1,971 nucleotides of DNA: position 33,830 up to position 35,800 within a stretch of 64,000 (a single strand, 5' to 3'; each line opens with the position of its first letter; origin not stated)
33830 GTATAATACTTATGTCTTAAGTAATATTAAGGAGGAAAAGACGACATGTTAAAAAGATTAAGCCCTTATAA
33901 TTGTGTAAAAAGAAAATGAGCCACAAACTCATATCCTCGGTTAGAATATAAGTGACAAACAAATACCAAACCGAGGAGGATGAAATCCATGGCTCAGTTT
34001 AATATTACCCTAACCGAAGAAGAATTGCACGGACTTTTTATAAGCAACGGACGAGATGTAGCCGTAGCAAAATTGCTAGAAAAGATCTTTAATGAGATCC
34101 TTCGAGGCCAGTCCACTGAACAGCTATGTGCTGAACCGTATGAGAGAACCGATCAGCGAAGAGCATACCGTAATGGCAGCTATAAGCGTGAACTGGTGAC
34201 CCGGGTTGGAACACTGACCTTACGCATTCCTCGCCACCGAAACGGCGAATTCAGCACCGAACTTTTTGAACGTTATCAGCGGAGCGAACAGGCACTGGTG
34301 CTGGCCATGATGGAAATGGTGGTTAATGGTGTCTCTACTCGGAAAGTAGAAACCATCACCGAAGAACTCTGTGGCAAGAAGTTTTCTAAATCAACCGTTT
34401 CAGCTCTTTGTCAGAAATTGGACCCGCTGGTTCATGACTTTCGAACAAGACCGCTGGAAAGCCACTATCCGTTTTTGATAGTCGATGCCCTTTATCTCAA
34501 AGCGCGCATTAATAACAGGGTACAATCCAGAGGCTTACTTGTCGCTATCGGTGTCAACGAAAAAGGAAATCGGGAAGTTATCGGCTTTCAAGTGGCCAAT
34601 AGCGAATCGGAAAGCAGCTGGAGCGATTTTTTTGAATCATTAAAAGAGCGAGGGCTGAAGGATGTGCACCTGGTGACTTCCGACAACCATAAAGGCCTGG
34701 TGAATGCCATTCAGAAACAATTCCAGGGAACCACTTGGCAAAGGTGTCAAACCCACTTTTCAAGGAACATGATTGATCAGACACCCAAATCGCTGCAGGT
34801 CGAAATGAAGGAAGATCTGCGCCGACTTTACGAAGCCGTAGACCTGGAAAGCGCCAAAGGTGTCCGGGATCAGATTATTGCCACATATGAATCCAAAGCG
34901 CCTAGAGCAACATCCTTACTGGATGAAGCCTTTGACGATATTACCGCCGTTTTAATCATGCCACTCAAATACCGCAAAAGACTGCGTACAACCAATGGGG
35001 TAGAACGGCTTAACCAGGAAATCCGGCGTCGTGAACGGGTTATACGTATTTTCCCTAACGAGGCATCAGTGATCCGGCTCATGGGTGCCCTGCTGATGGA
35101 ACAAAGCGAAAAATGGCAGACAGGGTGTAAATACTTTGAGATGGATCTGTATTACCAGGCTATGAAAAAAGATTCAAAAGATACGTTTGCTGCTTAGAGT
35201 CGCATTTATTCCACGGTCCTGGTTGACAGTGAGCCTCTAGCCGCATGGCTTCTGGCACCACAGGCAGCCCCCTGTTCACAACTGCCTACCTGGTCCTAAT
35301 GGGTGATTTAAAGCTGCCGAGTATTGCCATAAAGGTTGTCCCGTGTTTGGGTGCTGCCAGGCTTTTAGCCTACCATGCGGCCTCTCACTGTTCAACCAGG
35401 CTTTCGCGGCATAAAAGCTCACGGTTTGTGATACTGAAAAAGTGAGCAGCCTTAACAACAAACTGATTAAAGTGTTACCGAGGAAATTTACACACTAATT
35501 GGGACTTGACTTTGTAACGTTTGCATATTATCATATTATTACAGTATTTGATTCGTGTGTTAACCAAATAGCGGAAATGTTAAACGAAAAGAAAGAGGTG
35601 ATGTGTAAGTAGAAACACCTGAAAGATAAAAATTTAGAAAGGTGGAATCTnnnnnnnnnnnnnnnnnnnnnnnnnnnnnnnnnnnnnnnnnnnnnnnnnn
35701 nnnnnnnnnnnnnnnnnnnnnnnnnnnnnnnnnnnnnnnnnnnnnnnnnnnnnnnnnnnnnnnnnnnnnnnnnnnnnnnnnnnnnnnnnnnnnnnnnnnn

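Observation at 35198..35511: IS256-family element carries an atypical 314-bp GC-rich, highly base-paired 3' tail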

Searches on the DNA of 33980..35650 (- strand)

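Call 6: search_rna_families(source=window, start=35100, end=35650, threshold=evalue, max_evalue=10, show_alignments=3)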
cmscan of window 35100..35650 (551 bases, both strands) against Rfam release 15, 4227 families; matches with E-value up to 10: 6.
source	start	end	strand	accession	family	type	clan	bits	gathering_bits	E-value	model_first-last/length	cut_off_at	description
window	35352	35425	-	RF00442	Guanidine-I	Cis-reg; riboswitch;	-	16.9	63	1.3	1-107/107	no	Guanidine-I riboswitch aptamer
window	35473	35566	-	RF00200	snoZ199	Gene; snRNA; snoRNA; CD-box;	-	16.8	47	6.4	1-84/84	no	Small nucleolar RNA Z199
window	35526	35592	-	RF04250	mir-236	Gene; miRNA;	CL00138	16.2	55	3.1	1-76/76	no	mir-236 microRNA precursor family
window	35110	35195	+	RF00292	snoTBR5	Gene; snRNA; snoRNA; CD-box;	-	13.5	44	2.7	1-94/94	no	Small nucleolar RNA TBR5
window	35308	35371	-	RF02202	UCA1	Gene; lncRNA;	-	10.6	80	6.1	1-75/75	no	Urothelial cancer associated 1 conserved region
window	35460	35564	+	RF02189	ST7-OT4_3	Gene; lncRNA;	-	9.8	50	7.1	189-302/302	no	ST7 overlapping transcript 4 conserved region 3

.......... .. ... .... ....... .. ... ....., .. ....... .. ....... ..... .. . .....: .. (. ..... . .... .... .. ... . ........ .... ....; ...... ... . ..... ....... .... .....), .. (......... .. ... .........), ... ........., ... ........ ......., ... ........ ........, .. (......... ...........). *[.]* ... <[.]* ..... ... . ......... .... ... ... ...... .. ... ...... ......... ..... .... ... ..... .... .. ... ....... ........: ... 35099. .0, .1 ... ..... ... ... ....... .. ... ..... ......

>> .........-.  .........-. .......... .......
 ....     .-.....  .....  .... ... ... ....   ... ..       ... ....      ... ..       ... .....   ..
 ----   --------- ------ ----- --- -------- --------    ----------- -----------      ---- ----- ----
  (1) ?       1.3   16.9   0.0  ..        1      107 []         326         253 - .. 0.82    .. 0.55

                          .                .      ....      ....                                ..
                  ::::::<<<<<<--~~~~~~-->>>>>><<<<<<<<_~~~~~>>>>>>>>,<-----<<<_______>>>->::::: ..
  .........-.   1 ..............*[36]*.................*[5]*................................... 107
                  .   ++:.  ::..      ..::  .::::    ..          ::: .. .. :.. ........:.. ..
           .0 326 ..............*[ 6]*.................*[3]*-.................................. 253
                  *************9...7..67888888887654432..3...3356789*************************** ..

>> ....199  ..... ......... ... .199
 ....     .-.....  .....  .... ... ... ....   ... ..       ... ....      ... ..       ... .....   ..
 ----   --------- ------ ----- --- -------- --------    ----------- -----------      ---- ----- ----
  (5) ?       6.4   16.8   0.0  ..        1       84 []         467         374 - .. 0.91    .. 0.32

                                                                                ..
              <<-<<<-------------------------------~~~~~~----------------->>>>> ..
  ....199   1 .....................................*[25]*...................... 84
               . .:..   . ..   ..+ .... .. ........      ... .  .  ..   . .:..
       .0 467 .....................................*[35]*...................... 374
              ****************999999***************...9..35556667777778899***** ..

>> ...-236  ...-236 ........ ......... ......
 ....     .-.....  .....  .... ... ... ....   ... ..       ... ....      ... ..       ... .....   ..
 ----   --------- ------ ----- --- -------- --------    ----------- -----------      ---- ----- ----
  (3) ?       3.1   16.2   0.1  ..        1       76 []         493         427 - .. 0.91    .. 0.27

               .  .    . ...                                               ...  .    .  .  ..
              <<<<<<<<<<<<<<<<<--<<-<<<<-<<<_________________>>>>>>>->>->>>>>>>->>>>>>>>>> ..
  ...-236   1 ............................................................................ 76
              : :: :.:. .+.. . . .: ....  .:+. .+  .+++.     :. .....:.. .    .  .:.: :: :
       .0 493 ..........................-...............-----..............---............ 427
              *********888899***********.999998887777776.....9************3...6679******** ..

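Call 33: search_dna_similar(query=window:35190-35430:-, collection=plasmids, mode=distant, max_evalue=10, max_rows=40)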
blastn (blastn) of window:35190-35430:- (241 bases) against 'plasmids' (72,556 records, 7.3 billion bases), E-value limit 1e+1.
Records with a match: 3; places in all: 3; records where one place covers at least 80% of the query: 0.
Best place of each record, by identity: 80-90% 3.
By first word of the organism name: Bacillus 1; Thermus 1; Enterococcus 1.
By predicted mobility (MOB-suite, as given by PLSDB): non-mobilizable 2; mobilizable 1.
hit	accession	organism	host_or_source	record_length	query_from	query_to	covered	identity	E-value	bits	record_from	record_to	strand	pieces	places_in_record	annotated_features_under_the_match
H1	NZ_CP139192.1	Bacillus sonorensis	Single cell,Cheonggukjang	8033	11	51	17%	85.4%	7e-1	41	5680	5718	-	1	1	none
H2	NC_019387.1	Thermus oshimai JL-2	-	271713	3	41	16%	82.1%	3e+0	40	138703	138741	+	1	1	pilus assembly PilX N-terminal domain-containing protein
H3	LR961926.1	Enterococcus faecalis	-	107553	179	208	12%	86.7%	9e+0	37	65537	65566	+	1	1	none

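Call 34: get_annotated_region(hit=H1, flank=1500)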
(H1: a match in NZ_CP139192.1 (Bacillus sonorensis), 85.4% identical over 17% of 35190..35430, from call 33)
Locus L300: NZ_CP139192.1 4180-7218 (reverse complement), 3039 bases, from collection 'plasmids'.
description: Bacillus sonorensis strain PMC204 plasmid unnamed2, complete sequence
organism: Bacillus sonorensis (NCBI taxid 119858)
taxonomy: Bacteria; Bacillota; Bacilli; Bacillales; Bacillaceae; Bacillus; Bacillus sonorensis
host: -; source: Single cell,Cheonggukjang; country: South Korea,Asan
typing (MOB-suite, as given by PLSDB): mobilizable; replicon Inc13; relaxase MOBV
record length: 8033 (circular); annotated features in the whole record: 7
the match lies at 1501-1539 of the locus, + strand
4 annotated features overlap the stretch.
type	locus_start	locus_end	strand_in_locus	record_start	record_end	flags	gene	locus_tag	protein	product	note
CDS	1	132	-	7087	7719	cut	-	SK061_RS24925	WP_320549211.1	relaxase/mobilization nuclease domain-containing protein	-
CDS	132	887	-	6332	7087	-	-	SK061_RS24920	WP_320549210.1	hypothetical protein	-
CDS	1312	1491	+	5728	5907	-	-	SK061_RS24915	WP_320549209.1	hypothetical protein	-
CDS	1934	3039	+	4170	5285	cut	-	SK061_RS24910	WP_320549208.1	aspartate phosphatase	-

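Call 60: build_rna_model(alignment_id=A3, structure=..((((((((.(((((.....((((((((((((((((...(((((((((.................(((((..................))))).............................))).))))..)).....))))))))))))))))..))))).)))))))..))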
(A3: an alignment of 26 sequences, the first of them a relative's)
Model R1 built from alignment A3 (26 sequences, 174 columns); structure: as given.
model positions 148; base pairs 43; branch points 0; effective number of sequences 3.27; information 0.59 bits per position. Calibrated on 0.2 Mb of random sequence (short: E-values are rough).
structure used (alignment columns):
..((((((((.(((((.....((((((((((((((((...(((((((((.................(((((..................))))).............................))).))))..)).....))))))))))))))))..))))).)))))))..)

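Call 61: search_with_rna_model(model_id=R1, sources=[window, L301, L302, L303, L304, L305, L306], max_evalue=10, show_alignments=6)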
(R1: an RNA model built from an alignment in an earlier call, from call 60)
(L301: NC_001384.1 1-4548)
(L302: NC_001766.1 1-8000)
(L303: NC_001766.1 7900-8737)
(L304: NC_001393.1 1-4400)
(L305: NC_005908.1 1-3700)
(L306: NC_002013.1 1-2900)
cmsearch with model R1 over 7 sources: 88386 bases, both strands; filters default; matches with E-value up to 10: 5.
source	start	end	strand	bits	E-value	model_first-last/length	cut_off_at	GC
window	35202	35419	-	99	1e-22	1-148/148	no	0.54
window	38267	38484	-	99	1e-22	1-148/148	no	0.54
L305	637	797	+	44.2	5.2e-09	1-148/148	no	0.39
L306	2048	2210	-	42.7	1.2e-08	1-148/148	no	0.42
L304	3767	3928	+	39.1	9.6e-08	1-148/148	no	0.4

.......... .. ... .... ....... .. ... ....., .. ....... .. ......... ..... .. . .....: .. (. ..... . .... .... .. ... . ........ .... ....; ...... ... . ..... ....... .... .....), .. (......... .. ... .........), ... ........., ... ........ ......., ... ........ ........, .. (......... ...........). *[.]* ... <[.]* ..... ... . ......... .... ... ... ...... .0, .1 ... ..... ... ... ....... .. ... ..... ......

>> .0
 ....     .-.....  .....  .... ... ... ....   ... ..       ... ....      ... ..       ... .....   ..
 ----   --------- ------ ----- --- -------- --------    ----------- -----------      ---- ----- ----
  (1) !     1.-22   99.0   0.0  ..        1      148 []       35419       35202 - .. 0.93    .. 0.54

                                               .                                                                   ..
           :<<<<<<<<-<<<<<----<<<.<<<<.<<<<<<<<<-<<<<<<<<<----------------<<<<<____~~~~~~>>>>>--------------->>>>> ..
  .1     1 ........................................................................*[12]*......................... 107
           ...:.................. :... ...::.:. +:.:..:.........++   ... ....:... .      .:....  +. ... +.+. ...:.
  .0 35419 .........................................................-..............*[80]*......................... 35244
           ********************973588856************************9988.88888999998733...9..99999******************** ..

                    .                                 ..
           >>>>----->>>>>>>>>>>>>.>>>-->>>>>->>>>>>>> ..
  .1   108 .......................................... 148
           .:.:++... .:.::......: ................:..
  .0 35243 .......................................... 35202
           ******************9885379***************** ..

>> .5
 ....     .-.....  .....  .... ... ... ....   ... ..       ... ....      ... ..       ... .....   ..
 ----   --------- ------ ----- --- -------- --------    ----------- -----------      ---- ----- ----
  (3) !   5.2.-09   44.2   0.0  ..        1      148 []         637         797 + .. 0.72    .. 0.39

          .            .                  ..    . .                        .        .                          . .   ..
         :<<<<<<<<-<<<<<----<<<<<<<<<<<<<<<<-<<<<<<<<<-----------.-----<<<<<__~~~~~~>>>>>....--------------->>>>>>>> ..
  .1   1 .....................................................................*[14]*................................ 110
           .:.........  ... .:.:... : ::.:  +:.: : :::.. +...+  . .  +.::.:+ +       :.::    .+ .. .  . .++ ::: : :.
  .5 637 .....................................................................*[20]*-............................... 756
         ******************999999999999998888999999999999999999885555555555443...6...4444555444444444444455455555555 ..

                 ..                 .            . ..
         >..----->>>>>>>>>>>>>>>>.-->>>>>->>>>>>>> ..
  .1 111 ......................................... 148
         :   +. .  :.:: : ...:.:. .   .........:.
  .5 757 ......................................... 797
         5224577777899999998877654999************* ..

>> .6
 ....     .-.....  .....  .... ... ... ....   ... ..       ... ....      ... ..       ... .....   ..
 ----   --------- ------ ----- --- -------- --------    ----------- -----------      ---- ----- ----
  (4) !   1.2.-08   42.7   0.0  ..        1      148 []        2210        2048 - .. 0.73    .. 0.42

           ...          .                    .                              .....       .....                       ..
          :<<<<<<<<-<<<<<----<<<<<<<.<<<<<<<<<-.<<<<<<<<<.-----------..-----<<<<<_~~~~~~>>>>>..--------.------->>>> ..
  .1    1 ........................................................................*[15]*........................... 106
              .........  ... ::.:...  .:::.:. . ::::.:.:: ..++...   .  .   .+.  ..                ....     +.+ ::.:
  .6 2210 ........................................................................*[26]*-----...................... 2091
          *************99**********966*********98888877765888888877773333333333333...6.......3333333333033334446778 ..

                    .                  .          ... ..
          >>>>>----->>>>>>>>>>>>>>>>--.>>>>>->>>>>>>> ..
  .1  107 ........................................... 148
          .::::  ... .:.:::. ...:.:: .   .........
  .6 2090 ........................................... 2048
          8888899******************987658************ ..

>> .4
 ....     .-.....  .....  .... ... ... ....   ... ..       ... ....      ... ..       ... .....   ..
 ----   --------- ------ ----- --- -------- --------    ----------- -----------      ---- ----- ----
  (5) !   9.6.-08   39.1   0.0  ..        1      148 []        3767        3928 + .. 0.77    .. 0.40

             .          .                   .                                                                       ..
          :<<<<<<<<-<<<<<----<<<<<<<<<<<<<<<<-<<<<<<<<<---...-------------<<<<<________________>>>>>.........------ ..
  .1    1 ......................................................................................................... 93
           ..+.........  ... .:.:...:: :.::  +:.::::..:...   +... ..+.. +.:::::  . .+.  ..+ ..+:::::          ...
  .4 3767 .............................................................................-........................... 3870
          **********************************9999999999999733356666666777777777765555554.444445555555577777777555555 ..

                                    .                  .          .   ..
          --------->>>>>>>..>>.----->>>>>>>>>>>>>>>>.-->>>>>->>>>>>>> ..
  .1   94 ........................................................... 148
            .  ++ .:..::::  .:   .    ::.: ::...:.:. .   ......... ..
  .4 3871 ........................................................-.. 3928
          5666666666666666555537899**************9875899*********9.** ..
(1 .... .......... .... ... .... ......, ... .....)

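Call 71: search_with_rna_model(model_id=R1, sources=[L307, L308, L309, L310, L311, L312, L027, L029, L030, L031, L032, L034, L037, L040, L041, L048, L055, L058, L060], max_evalue=1, show_alignments=1)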
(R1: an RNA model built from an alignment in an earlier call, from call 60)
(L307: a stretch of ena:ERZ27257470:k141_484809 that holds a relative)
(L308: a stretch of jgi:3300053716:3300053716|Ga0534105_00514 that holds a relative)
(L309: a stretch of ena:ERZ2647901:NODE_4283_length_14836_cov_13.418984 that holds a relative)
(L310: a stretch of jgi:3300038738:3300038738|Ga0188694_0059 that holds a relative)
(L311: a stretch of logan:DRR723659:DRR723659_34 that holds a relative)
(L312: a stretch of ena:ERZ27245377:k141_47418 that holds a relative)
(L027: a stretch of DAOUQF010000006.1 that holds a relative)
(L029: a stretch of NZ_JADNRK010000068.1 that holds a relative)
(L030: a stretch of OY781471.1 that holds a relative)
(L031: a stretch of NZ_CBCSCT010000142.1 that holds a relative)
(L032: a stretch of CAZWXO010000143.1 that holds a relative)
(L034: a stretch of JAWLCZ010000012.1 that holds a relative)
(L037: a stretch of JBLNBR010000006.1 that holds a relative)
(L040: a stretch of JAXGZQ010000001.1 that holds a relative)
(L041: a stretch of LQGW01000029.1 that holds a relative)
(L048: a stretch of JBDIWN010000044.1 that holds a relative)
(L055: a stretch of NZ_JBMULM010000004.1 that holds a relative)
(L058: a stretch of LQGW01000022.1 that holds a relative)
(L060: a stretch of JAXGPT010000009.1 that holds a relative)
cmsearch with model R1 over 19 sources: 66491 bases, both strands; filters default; matches with E-value up to 1: 12.
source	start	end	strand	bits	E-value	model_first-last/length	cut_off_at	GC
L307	2433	2600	-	118.4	1e-27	1-148/148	no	0.52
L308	2433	2600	-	118.4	1e-27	1-148/148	no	0.52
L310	2433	2600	-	118.4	1e-27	1-148/148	no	0.52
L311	2433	2600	-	118.4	1e-27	1-148/148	no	0.52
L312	2433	2600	-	118.4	1e-27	1-148/148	no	0.52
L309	2433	2600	-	114.2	1.2e-26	1-148/148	no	0.52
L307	2432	2599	+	32.2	3.8e-06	1-148/148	no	0.53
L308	2432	2599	+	32.2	3.8e-06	1-148/148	no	0.53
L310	2432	2599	+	32.2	3.8e-06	1-148/148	no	0.53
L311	2432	2599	+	32.2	3.8e-06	1-148/148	no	0.53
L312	2432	2599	+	32.2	3.8e-06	1-148/148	no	0.53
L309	2432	2599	+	30.7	9.3e-06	1-148/148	no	0.52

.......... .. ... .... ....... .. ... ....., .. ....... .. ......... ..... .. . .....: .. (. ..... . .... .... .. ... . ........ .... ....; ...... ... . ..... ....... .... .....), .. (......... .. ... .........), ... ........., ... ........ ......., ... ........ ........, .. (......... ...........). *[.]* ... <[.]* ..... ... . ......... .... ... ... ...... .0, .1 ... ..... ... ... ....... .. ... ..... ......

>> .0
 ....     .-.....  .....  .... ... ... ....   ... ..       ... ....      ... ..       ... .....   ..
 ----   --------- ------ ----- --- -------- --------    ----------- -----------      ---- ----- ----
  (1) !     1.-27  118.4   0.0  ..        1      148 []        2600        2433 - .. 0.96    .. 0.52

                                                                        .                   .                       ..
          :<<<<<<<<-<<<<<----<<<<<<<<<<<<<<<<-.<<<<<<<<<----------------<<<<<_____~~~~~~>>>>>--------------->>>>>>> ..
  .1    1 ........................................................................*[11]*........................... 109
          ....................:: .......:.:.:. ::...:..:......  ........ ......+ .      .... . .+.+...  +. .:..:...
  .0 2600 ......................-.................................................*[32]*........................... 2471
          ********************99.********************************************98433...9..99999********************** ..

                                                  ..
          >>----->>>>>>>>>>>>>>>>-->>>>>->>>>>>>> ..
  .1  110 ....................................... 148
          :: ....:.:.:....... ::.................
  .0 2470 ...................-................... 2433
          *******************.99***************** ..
